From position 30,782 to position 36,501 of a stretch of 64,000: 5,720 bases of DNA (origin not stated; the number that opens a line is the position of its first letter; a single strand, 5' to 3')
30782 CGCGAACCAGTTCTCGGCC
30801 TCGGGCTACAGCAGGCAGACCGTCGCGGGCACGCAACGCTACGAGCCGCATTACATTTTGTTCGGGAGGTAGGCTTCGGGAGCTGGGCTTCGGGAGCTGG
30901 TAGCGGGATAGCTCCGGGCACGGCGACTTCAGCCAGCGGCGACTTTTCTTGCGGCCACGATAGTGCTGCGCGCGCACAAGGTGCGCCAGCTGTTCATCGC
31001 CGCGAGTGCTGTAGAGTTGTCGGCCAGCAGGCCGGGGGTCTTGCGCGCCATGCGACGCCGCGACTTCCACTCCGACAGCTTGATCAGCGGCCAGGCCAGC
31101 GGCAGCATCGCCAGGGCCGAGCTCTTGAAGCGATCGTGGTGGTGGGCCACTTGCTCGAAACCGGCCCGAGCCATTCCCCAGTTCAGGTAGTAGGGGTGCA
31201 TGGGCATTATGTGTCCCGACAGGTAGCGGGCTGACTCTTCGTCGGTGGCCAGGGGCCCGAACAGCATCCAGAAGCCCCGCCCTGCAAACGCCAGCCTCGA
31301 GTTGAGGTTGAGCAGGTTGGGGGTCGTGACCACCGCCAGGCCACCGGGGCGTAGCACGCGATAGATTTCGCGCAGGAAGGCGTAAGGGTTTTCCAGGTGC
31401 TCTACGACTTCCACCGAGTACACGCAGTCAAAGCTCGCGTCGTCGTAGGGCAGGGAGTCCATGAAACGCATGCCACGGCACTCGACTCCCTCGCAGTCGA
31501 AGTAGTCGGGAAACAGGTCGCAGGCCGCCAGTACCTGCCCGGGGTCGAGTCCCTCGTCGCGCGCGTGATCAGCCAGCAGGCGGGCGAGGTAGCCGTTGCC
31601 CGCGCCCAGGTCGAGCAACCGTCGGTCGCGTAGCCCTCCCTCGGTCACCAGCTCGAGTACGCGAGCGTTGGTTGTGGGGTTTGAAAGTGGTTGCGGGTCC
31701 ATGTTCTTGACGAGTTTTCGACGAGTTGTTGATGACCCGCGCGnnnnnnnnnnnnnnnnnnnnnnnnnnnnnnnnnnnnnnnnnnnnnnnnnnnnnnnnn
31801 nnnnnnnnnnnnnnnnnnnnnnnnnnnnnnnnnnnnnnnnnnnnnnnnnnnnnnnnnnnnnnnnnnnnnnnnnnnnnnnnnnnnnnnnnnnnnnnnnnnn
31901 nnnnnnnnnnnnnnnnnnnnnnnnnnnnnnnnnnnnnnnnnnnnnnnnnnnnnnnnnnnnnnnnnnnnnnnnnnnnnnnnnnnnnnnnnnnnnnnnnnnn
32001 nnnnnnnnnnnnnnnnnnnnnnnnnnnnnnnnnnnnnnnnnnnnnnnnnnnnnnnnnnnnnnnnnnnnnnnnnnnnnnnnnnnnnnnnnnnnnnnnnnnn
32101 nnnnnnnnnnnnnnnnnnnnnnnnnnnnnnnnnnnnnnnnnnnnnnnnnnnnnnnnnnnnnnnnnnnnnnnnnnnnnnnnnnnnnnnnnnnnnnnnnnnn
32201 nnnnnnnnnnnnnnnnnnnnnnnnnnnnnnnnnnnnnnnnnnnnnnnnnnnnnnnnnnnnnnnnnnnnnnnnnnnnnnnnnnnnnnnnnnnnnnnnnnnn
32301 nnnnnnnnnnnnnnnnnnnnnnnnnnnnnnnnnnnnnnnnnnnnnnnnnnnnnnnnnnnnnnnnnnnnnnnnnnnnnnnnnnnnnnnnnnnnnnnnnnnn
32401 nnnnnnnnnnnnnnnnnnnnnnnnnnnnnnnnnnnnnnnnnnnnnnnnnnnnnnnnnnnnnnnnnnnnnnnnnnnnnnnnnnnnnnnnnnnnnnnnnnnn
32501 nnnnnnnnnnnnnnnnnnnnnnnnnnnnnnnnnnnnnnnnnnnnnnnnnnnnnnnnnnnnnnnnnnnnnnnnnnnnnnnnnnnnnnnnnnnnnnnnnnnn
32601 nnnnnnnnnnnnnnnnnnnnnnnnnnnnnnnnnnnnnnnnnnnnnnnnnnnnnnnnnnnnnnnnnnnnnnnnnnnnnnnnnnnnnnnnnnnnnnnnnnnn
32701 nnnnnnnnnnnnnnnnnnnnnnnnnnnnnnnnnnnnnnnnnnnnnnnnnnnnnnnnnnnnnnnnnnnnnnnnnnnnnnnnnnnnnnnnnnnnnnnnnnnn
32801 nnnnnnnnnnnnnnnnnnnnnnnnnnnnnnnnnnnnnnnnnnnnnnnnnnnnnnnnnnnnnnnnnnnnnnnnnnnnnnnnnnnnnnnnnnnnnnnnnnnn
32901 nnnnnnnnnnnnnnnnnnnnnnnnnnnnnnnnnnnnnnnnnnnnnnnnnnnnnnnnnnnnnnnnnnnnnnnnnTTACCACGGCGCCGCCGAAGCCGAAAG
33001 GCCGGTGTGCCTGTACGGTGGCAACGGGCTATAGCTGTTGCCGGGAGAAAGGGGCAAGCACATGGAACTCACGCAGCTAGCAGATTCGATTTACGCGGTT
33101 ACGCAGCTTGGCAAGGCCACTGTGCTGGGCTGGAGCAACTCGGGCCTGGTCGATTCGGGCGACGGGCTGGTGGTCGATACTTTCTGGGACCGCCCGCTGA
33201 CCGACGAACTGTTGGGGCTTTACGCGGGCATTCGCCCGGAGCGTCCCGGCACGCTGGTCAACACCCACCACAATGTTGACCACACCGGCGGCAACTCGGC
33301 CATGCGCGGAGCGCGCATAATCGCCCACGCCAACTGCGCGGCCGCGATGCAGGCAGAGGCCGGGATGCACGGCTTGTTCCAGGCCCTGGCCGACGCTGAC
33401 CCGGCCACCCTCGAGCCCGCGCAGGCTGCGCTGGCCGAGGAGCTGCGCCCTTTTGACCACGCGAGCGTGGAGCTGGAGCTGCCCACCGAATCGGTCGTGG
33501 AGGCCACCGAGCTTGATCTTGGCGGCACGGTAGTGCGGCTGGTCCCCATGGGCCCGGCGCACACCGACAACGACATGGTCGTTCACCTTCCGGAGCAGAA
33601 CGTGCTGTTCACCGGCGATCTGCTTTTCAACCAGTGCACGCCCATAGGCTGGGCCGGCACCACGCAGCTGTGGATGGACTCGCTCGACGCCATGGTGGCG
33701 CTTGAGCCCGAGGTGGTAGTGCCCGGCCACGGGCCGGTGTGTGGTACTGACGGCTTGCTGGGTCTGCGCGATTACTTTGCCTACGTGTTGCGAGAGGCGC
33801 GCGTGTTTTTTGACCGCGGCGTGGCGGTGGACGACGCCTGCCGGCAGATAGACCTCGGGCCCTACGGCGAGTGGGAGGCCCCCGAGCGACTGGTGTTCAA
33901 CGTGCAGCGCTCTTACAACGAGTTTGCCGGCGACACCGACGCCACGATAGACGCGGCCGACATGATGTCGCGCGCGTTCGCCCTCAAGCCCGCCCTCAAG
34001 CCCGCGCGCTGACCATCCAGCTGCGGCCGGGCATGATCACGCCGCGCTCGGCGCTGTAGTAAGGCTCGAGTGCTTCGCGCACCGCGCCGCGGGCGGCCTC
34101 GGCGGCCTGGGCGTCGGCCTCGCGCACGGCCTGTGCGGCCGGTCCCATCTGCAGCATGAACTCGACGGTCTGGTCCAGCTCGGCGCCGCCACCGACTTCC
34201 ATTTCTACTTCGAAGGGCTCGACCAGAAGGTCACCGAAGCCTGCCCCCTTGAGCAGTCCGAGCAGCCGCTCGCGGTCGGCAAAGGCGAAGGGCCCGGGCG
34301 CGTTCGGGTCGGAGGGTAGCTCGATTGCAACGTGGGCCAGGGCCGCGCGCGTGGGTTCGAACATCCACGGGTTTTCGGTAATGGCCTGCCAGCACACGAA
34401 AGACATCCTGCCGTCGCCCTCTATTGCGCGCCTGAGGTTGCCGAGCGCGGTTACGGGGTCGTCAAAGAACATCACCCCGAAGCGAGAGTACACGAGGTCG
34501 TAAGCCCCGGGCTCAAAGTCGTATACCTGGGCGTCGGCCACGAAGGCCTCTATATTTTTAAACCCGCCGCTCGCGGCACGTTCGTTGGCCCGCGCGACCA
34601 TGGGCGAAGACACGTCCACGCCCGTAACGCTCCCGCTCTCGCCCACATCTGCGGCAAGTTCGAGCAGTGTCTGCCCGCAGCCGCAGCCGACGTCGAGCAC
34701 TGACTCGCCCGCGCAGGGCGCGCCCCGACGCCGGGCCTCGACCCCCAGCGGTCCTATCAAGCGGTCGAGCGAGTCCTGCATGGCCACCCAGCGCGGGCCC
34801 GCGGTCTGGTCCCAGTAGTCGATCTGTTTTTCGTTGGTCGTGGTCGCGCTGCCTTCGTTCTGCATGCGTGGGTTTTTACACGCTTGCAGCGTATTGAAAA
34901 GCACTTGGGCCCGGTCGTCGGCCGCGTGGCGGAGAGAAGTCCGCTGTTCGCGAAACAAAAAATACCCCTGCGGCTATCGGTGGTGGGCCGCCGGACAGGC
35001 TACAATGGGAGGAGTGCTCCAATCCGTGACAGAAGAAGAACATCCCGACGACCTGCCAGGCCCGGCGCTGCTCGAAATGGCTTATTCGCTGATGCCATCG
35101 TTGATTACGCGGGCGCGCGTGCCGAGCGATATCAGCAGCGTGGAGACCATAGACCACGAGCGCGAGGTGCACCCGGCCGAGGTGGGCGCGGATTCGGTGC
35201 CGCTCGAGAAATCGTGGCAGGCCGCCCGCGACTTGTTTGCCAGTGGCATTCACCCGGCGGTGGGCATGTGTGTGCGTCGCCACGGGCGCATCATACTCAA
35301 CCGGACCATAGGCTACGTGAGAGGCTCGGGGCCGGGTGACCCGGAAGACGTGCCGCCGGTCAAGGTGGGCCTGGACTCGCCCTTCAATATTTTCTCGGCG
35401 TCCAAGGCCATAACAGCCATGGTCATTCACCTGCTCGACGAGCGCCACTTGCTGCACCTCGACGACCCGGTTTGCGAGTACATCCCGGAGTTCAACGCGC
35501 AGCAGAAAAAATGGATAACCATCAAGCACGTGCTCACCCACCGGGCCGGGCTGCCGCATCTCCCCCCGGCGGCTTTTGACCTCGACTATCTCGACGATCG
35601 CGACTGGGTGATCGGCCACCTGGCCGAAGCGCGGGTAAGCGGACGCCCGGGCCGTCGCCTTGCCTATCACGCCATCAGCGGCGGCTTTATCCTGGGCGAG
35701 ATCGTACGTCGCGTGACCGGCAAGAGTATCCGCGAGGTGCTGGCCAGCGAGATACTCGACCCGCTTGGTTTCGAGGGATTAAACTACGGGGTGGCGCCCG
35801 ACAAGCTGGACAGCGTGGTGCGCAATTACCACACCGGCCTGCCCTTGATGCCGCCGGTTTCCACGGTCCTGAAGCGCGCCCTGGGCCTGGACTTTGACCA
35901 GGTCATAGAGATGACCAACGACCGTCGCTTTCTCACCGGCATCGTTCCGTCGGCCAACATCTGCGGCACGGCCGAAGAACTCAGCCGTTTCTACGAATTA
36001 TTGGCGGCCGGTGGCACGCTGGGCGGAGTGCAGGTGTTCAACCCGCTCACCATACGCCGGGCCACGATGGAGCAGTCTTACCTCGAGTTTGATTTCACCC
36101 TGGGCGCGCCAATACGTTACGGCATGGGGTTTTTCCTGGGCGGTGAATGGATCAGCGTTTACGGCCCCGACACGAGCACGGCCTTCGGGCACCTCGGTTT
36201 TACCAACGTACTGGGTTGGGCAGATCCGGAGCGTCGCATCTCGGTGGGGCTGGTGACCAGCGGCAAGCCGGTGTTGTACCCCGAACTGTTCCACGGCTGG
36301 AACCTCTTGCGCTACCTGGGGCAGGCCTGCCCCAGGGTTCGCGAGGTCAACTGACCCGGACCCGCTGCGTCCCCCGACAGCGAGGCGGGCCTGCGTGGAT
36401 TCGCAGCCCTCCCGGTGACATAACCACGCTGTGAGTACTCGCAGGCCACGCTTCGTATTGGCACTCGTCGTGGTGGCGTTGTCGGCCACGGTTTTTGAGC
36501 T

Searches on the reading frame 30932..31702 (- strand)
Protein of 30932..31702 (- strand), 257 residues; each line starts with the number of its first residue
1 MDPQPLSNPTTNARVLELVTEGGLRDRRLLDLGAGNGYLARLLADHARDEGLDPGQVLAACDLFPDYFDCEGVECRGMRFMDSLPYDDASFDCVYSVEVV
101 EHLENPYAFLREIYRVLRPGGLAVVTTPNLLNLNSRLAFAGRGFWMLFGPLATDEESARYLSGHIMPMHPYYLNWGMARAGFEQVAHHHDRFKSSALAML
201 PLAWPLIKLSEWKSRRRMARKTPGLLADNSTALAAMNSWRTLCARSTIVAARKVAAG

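Call 87: search_protein_families(library=pfam, proteins=[window:30932-31702:-], max_evalue=0.0001)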
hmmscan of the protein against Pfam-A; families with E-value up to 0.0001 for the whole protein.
window:30932-31702:- (257 aa): 8 families
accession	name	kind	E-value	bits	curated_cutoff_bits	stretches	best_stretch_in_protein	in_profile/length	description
PF08241.18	Methyltransf_11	-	2e-17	64.1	21.2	1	30-124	1-94/95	Methyltransferase domain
PF13489.12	Methyltransf_23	-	1.9e-16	60.7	27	1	23-186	20-163/164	Methyltransferase domain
PF13649.12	Methyltransf_25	-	9.5e-12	45.9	27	1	30-121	2-97/97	Methyltransferase domain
PF13847.12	Methyltransf_31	-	1.8e-10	41.1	27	1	81-129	64-113/145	Methyltransferase domain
PF08242.18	Methyltransf_12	-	3.9e-10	40.8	30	1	30-122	1-97/98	Methyltransferase domain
PF01209.24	Ubie_methyltran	-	4.7e-06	26.6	20.1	1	23-188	45-219/233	ubiE/COQ5 methyltransferase family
PF08003.17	Methyltransf_9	-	1.3e-05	24.8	23.8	1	23-127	113-219/315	Protein of unknown function (DUF1698)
PF07021.18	MetW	-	6.8e-05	23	21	0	14-143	6-125/193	Methionine biosynthesis protein MetW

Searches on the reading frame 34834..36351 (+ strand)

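Call 34: search_protein_families(library=pfam, proteins=[window:34834-36351:+], max_evalue=0.001)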
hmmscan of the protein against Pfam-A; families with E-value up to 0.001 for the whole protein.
window:34834-36351:+ (506 aa): 1 family
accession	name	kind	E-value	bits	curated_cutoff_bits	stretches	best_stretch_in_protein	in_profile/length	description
PF00144.29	Beta-lactamase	-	2.3e-54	185.2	27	1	137-479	11-312/329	Beta-lactamase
